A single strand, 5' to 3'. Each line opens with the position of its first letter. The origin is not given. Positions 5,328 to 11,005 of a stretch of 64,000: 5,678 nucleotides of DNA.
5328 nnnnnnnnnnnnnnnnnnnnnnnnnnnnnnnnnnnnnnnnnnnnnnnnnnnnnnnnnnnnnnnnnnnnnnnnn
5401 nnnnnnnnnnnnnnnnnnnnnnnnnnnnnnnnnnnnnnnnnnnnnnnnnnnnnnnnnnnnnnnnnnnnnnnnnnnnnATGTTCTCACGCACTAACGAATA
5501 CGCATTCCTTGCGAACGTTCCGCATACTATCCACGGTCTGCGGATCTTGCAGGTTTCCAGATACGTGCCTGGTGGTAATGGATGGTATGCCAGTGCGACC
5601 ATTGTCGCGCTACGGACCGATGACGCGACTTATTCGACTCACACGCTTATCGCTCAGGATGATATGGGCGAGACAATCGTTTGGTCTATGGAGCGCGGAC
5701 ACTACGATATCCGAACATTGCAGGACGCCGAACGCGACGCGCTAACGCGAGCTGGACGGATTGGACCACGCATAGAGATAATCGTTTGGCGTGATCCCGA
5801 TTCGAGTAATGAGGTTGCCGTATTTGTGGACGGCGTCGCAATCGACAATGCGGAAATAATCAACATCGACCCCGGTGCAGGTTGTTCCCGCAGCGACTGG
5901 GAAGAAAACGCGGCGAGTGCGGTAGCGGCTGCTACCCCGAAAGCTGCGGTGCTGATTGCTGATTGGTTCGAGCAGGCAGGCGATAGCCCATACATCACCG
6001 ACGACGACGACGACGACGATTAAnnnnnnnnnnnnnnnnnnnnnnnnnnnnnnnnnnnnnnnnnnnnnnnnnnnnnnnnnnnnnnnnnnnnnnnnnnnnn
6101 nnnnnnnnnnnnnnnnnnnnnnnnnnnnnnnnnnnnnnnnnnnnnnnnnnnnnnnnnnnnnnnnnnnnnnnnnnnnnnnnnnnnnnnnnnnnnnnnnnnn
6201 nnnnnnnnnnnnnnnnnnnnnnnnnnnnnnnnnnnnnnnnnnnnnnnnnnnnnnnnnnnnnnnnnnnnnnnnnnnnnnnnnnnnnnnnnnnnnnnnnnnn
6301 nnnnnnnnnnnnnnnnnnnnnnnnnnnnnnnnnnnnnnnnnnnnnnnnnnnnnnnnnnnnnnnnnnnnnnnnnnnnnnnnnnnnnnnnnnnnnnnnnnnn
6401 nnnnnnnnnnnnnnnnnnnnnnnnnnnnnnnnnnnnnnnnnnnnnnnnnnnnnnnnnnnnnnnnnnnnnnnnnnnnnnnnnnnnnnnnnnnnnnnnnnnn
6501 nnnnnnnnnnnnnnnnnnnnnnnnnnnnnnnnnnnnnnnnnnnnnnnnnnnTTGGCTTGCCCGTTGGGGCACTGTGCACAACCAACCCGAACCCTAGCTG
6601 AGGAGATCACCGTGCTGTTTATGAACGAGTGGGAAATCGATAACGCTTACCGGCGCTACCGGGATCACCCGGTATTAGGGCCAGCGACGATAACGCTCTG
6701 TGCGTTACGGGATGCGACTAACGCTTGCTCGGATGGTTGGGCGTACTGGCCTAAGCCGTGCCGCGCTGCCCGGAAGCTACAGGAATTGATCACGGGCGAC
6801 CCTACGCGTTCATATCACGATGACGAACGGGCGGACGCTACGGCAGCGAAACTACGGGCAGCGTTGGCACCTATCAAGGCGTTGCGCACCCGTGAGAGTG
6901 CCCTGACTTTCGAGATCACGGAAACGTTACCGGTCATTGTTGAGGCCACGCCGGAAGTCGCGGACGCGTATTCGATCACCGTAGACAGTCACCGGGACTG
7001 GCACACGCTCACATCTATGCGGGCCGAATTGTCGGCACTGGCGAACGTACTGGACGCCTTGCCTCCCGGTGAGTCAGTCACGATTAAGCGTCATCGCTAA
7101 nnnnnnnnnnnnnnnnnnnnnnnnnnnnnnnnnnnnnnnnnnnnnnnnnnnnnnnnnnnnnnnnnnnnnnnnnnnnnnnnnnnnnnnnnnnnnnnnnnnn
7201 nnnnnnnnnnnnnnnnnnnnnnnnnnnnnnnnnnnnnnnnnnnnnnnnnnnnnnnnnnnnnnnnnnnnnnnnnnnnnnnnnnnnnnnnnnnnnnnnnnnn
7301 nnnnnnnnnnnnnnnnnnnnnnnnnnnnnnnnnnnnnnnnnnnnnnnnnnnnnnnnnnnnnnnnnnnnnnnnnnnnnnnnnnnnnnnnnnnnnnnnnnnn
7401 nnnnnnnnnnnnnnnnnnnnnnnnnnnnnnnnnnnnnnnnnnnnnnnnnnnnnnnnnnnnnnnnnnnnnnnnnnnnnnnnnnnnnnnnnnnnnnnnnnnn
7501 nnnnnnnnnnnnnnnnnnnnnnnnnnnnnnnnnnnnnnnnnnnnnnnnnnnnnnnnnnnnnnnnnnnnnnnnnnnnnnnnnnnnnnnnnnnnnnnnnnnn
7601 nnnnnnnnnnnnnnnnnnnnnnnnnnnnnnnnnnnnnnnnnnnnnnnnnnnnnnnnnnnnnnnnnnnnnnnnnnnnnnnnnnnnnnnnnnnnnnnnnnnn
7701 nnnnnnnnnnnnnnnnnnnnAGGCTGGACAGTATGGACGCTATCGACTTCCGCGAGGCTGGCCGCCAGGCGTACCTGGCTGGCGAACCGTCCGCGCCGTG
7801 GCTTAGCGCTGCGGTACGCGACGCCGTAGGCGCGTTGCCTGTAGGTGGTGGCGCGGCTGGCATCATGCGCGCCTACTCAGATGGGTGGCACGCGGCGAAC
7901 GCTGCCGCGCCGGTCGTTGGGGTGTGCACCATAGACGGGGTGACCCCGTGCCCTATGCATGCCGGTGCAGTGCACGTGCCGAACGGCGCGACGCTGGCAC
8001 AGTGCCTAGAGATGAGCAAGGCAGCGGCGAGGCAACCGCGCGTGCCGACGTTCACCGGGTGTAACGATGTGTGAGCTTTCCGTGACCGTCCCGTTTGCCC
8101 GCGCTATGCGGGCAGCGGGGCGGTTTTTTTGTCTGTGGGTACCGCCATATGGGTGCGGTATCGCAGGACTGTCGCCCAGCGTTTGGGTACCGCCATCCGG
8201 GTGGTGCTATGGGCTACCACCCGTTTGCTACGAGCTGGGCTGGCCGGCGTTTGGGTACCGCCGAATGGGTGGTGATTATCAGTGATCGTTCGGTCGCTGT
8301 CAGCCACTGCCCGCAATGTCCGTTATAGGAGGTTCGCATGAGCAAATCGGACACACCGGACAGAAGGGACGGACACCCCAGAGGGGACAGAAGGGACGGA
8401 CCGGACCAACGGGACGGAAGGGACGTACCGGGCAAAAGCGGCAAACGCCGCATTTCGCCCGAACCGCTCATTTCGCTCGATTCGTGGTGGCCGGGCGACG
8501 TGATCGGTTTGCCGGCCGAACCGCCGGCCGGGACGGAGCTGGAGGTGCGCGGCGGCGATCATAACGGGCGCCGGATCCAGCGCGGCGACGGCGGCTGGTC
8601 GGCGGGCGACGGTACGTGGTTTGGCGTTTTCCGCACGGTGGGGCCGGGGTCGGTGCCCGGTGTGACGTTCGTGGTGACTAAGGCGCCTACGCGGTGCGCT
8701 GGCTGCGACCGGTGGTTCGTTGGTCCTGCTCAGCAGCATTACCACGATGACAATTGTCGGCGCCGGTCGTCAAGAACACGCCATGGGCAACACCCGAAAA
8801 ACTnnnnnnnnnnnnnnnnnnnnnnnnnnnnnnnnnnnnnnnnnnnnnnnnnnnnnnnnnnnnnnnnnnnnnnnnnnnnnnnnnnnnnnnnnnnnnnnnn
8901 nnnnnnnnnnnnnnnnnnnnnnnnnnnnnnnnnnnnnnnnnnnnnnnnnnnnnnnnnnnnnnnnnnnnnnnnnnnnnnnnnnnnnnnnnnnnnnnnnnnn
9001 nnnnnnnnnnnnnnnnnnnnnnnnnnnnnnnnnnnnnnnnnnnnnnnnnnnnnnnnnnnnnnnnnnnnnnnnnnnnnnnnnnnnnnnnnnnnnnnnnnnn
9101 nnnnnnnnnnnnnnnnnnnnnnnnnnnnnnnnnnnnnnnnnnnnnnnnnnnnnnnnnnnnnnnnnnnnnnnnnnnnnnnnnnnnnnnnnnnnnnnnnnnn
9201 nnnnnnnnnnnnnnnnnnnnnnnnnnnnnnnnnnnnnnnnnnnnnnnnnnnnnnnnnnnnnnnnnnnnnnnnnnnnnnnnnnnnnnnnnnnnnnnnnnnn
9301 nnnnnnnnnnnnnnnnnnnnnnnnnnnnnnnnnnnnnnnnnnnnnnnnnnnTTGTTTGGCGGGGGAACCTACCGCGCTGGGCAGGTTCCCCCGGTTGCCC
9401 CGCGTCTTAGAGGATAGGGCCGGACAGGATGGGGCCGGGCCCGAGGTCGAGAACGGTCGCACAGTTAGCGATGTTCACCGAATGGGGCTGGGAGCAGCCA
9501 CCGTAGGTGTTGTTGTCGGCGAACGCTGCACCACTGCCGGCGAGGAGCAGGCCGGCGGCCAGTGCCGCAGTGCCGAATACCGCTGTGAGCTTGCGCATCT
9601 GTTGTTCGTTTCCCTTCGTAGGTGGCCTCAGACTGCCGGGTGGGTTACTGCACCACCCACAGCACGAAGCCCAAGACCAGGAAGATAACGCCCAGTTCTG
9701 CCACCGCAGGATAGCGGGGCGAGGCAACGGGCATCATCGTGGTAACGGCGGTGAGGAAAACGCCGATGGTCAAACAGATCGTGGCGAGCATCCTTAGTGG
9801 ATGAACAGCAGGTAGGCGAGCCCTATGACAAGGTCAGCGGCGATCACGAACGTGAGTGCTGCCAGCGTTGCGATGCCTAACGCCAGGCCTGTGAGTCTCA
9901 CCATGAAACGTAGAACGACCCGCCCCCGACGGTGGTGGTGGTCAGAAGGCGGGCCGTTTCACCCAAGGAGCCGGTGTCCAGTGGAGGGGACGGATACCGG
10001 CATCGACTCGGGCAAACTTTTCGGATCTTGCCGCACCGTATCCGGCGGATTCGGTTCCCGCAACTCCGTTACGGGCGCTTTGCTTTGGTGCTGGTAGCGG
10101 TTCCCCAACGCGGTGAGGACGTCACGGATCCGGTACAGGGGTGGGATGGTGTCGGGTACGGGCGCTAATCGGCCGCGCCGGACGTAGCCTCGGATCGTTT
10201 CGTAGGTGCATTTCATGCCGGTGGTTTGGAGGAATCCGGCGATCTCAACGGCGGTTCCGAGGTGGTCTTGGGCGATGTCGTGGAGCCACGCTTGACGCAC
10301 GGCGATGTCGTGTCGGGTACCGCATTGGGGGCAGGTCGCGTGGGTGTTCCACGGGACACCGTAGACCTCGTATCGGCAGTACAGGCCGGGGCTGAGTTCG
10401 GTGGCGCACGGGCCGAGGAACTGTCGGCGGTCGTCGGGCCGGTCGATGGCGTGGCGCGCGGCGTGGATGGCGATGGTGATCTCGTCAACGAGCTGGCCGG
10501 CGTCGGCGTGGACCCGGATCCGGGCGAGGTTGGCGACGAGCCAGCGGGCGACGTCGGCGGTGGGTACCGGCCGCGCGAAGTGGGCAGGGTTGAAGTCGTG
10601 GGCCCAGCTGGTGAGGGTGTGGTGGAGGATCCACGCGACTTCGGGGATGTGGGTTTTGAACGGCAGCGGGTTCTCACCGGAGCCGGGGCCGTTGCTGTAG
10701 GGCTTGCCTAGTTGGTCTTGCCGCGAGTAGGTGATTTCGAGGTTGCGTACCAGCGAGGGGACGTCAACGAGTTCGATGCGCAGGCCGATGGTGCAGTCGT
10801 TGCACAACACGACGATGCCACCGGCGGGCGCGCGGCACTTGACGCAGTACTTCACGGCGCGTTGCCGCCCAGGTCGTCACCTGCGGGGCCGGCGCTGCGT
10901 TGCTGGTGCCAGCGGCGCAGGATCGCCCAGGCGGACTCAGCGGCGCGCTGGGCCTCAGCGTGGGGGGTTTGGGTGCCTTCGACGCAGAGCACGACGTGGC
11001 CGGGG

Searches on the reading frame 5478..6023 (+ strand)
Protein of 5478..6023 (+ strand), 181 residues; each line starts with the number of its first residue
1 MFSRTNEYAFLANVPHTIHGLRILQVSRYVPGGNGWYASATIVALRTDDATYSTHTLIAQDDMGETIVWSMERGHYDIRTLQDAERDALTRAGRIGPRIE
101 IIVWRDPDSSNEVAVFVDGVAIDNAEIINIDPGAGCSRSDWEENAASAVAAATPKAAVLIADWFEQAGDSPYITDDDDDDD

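Call 61: search_protein_families(library=phrogs, proteins=[window:5478-6023:+], max_evalue=0.001)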
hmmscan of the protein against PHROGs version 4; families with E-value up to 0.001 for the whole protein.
window:5478-6023:+ (181 aa): 1 family
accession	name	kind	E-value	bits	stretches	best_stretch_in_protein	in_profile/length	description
phrog_23377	-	unknown function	3e-10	41.3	1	98-166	2-69/79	-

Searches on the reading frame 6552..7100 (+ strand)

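Call 61: search_protein_families(library=phrogs, proteins=[window:6552-7100:+], max_evalue=0.001)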
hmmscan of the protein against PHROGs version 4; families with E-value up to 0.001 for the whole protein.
window:6552-7100:+ (182 aa): 1 family
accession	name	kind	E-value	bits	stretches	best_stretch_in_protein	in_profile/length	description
phrog_22197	-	unknown function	7.8e-15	56.2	1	24-119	1-97/187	-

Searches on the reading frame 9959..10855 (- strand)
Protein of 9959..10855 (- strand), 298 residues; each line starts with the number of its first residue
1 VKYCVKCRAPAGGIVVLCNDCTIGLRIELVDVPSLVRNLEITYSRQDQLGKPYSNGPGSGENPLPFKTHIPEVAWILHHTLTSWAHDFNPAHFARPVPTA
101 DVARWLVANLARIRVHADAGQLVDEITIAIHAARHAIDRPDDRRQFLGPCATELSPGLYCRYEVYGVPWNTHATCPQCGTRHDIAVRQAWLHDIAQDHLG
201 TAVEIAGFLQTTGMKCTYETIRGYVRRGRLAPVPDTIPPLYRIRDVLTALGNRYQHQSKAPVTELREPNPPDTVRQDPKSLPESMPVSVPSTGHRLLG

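Call 17: search_protein_families(library=phrogs, proteins=[window:9959-10855:-], max_evalue=0.001)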
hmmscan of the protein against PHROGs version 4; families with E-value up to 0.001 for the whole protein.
window:9959-10855:- (298 aa): 4 families
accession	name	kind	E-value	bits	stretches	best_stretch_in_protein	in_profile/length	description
phrog_908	-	unknown function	8.8e-51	174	1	3-262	53-319/361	-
phrog_1467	-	unknown function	8.4e-08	33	1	12-181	20-200/226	-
phrog_12885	-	unknown function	3.3e-06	27.8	0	195-258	136-200/203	-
phrog_8013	-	unknown function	8.9e-06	26.8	1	102-252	89-225/231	-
